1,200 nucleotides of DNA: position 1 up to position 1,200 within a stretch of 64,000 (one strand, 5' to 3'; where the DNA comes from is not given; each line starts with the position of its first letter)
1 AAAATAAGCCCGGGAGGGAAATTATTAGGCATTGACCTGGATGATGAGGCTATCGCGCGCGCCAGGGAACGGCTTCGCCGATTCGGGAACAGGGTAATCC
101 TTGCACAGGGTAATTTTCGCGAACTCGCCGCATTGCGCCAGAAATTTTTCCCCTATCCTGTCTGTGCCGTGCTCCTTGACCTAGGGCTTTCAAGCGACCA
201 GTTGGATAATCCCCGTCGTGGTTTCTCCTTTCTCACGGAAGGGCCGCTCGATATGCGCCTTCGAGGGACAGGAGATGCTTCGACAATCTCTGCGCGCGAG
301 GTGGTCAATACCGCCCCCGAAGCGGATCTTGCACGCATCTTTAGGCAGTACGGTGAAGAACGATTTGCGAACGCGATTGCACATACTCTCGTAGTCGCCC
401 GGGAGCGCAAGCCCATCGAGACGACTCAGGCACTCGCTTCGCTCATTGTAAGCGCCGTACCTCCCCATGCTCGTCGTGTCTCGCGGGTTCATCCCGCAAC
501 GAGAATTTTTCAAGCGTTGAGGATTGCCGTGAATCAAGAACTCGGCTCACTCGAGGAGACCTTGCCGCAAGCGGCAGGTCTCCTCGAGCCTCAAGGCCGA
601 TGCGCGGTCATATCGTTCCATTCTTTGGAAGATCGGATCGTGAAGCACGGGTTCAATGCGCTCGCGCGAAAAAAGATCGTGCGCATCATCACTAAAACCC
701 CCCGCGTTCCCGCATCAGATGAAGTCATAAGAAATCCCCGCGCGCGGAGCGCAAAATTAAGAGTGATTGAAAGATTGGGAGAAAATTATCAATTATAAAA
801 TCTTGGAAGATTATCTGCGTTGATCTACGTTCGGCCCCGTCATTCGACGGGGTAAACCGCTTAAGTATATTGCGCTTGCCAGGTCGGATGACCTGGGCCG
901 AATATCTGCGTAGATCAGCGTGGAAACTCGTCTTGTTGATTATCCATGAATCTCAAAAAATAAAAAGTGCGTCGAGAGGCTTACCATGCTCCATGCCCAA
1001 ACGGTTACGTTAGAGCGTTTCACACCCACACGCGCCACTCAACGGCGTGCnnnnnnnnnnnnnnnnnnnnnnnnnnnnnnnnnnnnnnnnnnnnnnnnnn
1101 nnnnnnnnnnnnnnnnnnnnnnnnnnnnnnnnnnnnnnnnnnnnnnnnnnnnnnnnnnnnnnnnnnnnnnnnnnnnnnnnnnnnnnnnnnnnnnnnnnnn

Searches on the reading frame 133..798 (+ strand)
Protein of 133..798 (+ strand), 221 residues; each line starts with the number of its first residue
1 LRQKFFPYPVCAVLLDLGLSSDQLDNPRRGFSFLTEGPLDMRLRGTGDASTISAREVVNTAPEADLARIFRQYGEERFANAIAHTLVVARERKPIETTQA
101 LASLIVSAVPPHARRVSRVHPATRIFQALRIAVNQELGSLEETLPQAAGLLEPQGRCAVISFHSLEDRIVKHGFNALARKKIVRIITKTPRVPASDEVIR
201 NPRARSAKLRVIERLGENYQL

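Call 98: search_protein_families(library=pfam, proteins=[window:133-798:+], max_evalue=0.01)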
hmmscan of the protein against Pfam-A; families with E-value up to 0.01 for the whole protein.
window:133-798:+ (221 aa): 1 family
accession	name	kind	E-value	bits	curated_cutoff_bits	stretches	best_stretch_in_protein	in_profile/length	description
PF01795.25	Methyltransf_5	-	4.3e-72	243.6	27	1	12-214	95-308/309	MraW methylase family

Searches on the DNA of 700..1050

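Call 67: search_rna_families(source=window, start=700, end=1050, threshold=evalue, max_evalue=1)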
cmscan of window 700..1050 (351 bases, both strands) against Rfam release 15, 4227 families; matches with E-value up to 1: 1.
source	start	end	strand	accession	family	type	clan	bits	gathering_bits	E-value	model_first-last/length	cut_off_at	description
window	828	904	+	RF04061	mir-1420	Gene; miRNA;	-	16.7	70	0.87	1-87/87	no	mir-1420 microRNA precursor family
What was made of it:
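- On Any described structured RNA family (Rfam 15): The spacer gives only noise, mir-1420 at E=0.87 (call 67).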
